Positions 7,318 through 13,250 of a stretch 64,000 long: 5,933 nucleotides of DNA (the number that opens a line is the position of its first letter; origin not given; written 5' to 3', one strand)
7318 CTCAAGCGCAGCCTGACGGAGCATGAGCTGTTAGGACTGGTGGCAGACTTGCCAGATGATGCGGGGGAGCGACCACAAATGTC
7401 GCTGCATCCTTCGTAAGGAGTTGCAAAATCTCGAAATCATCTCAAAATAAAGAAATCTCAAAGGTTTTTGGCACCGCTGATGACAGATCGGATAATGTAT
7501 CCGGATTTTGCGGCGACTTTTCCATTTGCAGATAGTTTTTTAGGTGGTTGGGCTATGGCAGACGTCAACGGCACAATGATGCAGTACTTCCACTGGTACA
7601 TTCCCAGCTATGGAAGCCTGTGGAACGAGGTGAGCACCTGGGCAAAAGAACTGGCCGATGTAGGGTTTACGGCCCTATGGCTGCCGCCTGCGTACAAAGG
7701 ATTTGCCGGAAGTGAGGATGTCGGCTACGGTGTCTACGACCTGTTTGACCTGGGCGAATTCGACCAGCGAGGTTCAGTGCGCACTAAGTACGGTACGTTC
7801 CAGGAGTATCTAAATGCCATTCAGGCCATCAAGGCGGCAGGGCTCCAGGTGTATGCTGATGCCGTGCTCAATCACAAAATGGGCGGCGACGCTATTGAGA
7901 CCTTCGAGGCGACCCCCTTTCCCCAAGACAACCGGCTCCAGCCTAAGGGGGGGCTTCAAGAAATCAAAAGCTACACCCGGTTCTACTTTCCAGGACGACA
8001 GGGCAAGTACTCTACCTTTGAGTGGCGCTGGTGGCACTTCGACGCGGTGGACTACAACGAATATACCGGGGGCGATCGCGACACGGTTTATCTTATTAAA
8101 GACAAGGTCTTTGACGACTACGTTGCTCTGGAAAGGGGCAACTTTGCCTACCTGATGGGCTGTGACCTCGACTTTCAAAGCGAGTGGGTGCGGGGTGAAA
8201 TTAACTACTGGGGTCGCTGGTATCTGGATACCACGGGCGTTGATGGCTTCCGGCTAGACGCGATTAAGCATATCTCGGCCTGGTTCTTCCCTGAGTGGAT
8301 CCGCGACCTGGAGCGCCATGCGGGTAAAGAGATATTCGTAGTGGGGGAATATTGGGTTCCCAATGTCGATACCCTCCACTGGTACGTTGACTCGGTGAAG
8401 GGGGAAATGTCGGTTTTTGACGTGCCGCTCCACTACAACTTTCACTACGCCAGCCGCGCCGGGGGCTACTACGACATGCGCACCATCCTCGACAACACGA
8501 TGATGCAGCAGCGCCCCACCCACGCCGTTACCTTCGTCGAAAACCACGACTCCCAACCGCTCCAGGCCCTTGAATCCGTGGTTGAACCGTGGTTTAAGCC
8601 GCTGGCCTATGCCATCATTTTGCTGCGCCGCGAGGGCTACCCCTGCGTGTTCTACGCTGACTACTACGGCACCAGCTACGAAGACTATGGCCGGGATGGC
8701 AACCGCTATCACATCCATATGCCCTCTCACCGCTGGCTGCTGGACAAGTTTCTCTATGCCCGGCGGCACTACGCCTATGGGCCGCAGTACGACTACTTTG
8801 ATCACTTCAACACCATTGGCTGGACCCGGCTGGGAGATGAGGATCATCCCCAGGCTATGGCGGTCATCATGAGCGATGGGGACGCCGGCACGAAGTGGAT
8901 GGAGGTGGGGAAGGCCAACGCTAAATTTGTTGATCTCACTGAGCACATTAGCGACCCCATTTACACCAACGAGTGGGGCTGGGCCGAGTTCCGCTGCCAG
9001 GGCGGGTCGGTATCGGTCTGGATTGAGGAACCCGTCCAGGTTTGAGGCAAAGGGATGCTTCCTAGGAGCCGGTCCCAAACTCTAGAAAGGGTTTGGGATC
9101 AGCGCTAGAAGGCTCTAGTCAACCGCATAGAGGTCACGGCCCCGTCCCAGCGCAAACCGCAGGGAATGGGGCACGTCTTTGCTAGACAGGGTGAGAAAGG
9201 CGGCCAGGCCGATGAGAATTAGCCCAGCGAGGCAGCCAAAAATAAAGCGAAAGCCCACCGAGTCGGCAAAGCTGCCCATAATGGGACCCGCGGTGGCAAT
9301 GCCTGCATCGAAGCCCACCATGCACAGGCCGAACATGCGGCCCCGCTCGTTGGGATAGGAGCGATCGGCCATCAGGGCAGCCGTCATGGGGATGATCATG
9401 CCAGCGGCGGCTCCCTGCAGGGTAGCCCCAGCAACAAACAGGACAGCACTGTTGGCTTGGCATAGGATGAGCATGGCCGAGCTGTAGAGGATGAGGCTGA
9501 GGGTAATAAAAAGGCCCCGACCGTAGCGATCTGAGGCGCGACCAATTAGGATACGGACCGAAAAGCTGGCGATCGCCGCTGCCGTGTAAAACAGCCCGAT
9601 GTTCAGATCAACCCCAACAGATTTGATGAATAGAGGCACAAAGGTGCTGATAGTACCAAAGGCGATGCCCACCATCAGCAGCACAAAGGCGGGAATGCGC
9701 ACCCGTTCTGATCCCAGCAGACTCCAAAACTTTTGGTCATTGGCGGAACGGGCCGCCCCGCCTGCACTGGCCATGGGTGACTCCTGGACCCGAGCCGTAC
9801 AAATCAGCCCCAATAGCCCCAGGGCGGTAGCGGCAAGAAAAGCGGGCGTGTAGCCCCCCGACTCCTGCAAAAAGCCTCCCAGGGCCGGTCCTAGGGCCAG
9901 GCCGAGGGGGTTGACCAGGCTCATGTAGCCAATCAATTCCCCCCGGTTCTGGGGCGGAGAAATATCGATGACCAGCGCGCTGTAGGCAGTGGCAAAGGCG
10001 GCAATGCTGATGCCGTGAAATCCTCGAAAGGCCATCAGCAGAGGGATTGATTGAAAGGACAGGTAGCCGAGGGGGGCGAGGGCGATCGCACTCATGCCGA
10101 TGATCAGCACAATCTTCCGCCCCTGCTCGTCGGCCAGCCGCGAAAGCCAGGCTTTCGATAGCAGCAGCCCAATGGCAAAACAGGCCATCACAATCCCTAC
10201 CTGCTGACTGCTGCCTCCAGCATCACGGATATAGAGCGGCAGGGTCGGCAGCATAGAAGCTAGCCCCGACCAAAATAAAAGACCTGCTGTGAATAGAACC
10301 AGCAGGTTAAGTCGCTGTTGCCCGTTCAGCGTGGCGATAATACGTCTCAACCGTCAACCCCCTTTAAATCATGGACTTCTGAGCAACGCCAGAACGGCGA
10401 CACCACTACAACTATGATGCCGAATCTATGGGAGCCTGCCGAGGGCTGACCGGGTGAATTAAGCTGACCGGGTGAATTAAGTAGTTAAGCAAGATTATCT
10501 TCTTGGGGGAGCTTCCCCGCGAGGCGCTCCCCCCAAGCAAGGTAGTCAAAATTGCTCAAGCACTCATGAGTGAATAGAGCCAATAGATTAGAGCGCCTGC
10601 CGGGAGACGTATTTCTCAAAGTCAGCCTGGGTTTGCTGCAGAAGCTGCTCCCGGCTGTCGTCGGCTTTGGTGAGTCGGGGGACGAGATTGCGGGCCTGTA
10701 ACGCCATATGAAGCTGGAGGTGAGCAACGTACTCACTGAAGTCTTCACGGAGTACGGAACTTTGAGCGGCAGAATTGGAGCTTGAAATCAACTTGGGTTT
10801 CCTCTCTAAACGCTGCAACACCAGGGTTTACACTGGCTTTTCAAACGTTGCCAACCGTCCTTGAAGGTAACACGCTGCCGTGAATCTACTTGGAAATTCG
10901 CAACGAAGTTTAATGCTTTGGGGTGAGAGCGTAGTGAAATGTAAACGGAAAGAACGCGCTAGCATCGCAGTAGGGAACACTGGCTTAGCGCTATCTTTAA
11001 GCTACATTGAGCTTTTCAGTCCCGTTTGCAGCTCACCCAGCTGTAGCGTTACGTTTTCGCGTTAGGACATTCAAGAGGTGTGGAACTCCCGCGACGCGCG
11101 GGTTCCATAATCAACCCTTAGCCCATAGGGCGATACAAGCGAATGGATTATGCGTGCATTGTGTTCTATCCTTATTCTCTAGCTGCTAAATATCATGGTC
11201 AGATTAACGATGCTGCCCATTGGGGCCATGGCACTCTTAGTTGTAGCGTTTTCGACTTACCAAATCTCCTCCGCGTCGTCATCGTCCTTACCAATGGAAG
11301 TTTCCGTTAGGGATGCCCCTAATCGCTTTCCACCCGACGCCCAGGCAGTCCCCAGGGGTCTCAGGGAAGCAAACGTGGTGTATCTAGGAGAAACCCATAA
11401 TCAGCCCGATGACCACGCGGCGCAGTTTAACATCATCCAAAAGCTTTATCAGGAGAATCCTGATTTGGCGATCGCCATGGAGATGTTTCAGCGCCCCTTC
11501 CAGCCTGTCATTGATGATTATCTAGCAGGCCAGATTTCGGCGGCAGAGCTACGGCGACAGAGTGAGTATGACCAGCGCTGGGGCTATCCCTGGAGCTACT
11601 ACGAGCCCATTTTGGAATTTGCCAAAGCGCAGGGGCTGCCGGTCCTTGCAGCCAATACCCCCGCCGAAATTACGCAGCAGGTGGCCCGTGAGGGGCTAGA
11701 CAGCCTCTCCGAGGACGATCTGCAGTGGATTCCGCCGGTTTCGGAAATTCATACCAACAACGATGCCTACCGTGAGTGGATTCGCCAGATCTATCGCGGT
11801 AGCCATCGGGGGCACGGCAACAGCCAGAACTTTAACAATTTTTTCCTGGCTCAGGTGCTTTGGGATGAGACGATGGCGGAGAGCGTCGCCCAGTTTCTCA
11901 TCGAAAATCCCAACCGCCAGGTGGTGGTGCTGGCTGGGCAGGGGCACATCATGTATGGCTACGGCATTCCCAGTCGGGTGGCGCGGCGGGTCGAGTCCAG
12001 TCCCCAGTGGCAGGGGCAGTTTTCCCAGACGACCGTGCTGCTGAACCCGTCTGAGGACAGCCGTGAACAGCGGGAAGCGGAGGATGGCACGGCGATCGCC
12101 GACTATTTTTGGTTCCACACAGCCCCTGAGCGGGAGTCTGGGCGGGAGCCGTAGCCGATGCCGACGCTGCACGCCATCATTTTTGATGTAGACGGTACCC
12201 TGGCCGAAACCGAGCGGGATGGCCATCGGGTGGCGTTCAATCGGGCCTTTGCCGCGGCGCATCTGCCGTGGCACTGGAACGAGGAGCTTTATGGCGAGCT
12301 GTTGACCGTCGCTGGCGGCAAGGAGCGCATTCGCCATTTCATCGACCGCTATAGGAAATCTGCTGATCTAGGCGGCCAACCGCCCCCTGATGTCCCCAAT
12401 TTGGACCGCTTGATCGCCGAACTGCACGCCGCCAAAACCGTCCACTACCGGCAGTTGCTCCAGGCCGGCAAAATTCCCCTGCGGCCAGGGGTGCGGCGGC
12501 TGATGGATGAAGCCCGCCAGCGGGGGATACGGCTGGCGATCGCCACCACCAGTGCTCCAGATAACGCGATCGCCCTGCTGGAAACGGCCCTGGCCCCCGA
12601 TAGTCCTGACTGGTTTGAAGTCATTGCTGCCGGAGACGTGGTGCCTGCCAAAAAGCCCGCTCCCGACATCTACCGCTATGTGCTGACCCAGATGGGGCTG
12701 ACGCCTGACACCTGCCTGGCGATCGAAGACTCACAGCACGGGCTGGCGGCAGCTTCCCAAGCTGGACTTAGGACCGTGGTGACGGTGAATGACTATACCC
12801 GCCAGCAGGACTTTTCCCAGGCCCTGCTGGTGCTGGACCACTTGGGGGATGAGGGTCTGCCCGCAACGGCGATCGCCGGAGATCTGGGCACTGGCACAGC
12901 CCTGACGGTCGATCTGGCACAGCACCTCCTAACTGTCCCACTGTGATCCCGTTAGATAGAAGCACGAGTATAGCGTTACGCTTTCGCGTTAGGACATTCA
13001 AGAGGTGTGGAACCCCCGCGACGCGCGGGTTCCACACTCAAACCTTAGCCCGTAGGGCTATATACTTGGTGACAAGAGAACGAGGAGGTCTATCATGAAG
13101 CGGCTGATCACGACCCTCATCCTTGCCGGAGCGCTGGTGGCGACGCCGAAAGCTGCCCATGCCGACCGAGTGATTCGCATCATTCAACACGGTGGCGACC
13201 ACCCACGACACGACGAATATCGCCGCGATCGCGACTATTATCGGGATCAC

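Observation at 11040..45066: Seven copies of a ~95-bp multi-hairpin MITE/REP-like element scattered through 34 kb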

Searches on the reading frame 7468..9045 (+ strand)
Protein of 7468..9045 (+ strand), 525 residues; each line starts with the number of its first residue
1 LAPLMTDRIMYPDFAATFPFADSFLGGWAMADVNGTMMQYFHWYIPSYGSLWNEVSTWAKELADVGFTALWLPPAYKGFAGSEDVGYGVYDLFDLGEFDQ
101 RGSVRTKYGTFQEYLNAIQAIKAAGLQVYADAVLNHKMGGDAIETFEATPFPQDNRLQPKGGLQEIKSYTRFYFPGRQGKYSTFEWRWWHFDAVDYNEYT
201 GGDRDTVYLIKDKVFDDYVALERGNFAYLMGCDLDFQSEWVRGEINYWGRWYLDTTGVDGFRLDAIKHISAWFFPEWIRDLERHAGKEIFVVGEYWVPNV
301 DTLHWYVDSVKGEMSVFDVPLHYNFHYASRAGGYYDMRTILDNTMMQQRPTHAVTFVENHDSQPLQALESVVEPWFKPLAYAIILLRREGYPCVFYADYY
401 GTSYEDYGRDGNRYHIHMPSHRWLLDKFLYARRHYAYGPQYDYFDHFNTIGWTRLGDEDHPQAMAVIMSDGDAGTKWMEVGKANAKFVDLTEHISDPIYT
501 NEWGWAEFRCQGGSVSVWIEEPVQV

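Call 67: search_protein_families(library=pfam, proteins=[window:7468-9045:+])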
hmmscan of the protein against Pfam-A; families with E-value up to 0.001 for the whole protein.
window:7468-9045:+ (525 aa): 1 family
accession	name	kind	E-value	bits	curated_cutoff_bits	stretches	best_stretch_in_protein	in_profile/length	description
PF00128.31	Alpha-amylase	-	9.9e-20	71.6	22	1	62-403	28-357/446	Alpha amylase, catalytic domain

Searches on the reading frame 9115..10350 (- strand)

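Call 27: search_protein_families(library=pfam, proteins=[window:9115-10350:-])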
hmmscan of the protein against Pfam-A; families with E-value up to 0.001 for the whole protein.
window:9115-10350:- (411 aa): 5 families
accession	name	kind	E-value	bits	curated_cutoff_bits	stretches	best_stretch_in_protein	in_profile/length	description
PF07690.21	MFS_1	-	2.3e-55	188.3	33.4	2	19-271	1-260/347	Major Facilitator Superfamily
PF12832.13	MFS_1_like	-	2.2e-15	57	25.2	1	24-368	9-368/373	MFS_1 like family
PF00083.30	Sugar_tr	-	4.9e-11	42.6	22.3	1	47-192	44-195/452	Sugar (and other) transporter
PF13347.12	MFS_2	-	3.1e-05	23.1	27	1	16-167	226-386/427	MFS/sugar transport protein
PF06609.19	TRI12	-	4e-05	22.7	23.2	1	236-371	65-199/599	Fungal trichothecene efflux pump (TRI12)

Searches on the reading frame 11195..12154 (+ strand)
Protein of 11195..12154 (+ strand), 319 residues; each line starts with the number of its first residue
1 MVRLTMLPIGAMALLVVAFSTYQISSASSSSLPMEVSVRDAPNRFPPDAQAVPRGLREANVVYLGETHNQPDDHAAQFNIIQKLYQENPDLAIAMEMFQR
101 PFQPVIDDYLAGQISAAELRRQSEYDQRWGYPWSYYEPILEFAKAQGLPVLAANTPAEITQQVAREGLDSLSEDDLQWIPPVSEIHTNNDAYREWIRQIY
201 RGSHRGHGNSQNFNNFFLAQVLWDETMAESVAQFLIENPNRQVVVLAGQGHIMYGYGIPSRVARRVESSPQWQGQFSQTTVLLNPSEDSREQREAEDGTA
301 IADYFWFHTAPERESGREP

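Call 27: search_protein_families(library=pfam, proteins=[window:11195-12154:+])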
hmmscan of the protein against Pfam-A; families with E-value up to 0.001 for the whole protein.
window:11195-12154:+ (319 aa): 1 family
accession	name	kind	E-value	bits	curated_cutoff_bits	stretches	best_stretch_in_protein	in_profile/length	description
PF04187.18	Cofac_haem_bdg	-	3e-76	256.6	27.7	1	56-262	5-213/213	Haem-binding uptake, Tiki superfamily, ChaN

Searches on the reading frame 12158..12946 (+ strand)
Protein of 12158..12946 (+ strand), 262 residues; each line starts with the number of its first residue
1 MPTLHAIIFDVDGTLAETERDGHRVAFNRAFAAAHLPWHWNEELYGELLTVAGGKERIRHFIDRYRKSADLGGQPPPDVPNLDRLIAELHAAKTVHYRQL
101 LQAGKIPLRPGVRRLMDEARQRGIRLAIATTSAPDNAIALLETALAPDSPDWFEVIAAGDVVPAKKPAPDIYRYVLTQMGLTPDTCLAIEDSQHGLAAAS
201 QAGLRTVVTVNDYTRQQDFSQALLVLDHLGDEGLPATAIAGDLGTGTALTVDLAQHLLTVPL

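Call 27: search_protein_families(library=pfam, proteins=[window:12158-12946:+])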
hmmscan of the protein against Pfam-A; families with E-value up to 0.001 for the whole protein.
window:12158-12946:+ (262 aa): 4 families
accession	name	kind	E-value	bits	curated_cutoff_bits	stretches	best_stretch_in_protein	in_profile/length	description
PF00702.32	Hydrolase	-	3.3e-27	96.6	26.4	1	6-203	3-191/191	haloacid dehalogenase-like hydrolase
PF13419.12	HAD_2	-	5.6e-23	82.4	23.8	1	7-208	1-177/178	Haloacid dehalogenase-like hydrolase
PF13242.12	Hydrolase_like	-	1.1e-05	25.7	22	1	165-220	3-59/75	HAD-hyrolase-like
PF12710.13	HAD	-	1.2e-05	26.2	27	1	7-141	1-119/189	haloacid dehalogenase-like hydrolase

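Call 88: find_homologous_proteins(query=window:12158-12943:+, max_evalue=1e-60)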
Query window:12158-12943:+ (262 aa): 7364 proteins with E <= 1e-60 among 8000 candidates; the best 120 are listed.
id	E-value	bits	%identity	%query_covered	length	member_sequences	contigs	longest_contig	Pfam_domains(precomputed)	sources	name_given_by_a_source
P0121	3.3e-169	579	99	100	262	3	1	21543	PF13419.13,PF00702.33,PF12710.14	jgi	-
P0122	1.6e-132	459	81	100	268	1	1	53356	PF13419.13,PF00702.33,PF13242.13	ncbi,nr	ncbi:MAG: HAD family hydrolase [Synechococcales bacterium]|nr:HAD family hydrolase [Synechococcales 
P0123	6.2e-104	365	65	98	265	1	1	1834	PF13419.13,PF00702.33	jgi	-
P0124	8.2e-103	362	66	99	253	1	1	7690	PF13419.13,PF00702.33,PF12710.14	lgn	-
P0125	1.3e-101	358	67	98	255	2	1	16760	PF13419.13,PF00702.33,PF13242.13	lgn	-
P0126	1.5e-101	357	66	98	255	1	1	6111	PF13419.13,PF00702.33,PF13242.13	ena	-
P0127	1.7e-100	354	67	97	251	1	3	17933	PF13419.13,PF00702.33,PF13242.13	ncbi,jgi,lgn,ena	ncbi:MAG TPA: HAD family hydrolase [Crinalium sp.]|jgi:HAD superfamily hydrolase (TIGR01509 family)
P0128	2.1e-100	354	64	99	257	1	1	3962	PF13419.13,PF00702.33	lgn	-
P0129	2.7e-100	353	63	98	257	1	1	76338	PF13419.13,PF00702.33,PF13242.13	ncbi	ncbi:MAG: HAD family hydrolase [Elainellaceae cyanobacterium]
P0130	4.2e-100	353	66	98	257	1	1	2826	PF13419.13,PF00702.33,PF13242.13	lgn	-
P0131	6.7e-100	352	67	97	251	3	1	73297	PF13419.13,PF00702.33,PF12710.14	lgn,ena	-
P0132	1.9e-99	351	66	98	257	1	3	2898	PF13419.13,PF00702.33,PF13242.13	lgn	-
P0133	3.0e-99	350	65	98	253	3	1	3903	PF13419.13,PF00702.33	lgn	-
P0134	3.7e-99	350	67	98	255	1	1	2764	PF13419.13,PF00702.33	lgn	-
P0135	4.4e-99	349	66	98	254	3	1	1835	PF13419.13,PF00702.33,PF13242.13,PF12710.14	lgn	-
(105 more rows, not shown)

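Call 89: find_encoding_contigs(protein=P0122, flank=10000, max_places=3)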
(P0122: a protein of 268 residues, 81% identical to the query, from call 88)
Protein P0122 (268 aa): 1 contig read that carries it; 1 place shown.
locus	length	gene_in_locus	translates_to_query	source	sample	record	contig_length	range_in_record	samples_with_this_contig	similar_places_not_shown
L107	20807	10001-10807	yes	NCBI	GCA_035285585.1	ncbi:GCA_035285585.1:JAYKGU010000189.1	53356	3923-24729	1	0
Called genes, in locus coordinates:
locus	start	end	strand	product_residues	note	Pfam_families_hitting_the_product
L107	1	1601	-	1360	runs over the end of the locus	PF00082:Peptidase_S8, PF04151:PPC, PF00353:HemolysinCabind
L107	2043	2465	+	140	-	PF03965:Penicillinase_R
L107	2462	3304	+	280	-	PF01435:Peptidase_M48 (weak)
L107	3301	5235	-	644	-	PF03460:NIR_SIR_ferr, PF01077:NIR_SIR, PF03460:NIR_SIR_ferr, PF01077:NIR_SIR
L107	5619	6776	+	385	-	PF00682:HMGL-like, PF22617:HCS_D2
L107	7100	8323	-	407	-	PF00083:Sugar_tr, PF12832:MFS_1_like, PF07690:MFS_1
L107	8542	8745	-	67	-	-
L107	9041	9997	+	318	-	PF04187:Cofac_haem_bdg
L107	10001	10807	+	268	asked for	PF00702:Hydrolase, PF13419:HAD_2, PF13242:Hydrolase_like (weak)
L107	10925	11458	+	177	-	-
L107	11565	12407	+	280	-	PF07082:DUF1350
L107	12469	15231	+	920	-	PF02463:SMC_N, PF13175:AAA_15, PF13304:AAA_21 (faint), PF13476:AAA_23, PF02463:SMC_N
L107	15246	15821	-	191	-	-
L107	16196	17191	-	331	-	PF00140:Sigma70_r1_2, PF04542:Sigma70_r2, PF04539:Sigma70_r3, PF04545:Sigma70_r4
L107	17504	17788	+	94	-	-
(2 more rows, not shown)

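Call 90: find_encoding_contigs(protein=P0121, flank=10000, max_places=6)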
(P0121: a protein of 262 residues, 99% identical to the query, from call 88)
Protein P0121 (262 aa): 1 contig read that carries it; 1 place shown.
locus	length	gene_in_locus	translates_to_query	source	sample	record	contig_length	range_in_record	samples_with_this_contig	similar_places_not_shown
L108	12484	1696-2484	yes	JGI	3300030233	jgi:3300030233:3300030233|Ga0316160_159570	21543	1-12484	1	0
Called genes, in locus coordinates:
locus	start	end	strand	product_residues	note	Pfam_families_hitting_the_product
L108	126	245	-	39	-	-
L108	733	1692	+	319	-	PF04187:Cofac_haem_bdg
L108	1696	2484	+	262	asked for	PF00702:Hydrolase, PF12710:HAD (weak), PF13419:HAD_2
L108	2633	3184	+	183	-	-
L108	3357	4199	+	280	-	PF07082:DUF1350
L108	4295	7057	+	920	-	PF02463:SMC_N, PF13175:AAA_15, PF13304:AAA_21 (faint), PF02463:SMC_N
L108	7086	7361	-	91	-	-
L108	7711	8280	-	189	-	-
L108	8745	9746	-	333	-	PF00140:Sigma70_r1_2, PF04542:Sigma70_r2, PF04539:Sigma70_r3, PF04545:Sigma70_r4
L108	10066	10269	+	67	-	-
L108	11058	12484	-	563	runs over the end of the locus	PF09378:HAS-barrel, PF01935:DUF87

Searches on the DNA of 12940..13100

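Call 65: search_rna_families(source=window, start=12940, end=13100, threshold=evalue, max_evalue=10)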
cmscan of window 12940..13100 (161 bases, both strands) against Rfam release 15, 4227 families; matches with E-value up to 10: 6.
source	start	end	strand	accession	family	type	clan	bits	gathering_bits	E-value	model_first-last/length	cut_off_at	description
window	13004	13037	-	RF03196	mir-6790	Gene; miRNA;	-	16.9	78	0.5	1-63/63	no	mir-6790 microRNA precursor family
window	13004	13037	-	RF03672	MIR840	Gene; miRNA;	-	16.4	150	1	1-147/147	no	MIR840 microRNA precursor family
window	13005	13056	-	RF02790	sodF_sRNA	Gene; sRNA;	-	16.2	46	1.7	1-90/90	no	sodF sRNA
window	13003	13039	-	RF03789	MIR5269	Gene; miRNA;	-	14.7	60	4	1-80/80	no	MIR5269 microRNA precursor family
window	12978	13016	+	RF00170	msr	Gene;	-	13.9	52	8.1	1-69/69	no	Retron msr RNA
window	12997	13035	+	RF02790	sodF_sRNA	Gene; sRNA;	-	12.7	46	8.8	1-90/90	no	sodF sRNA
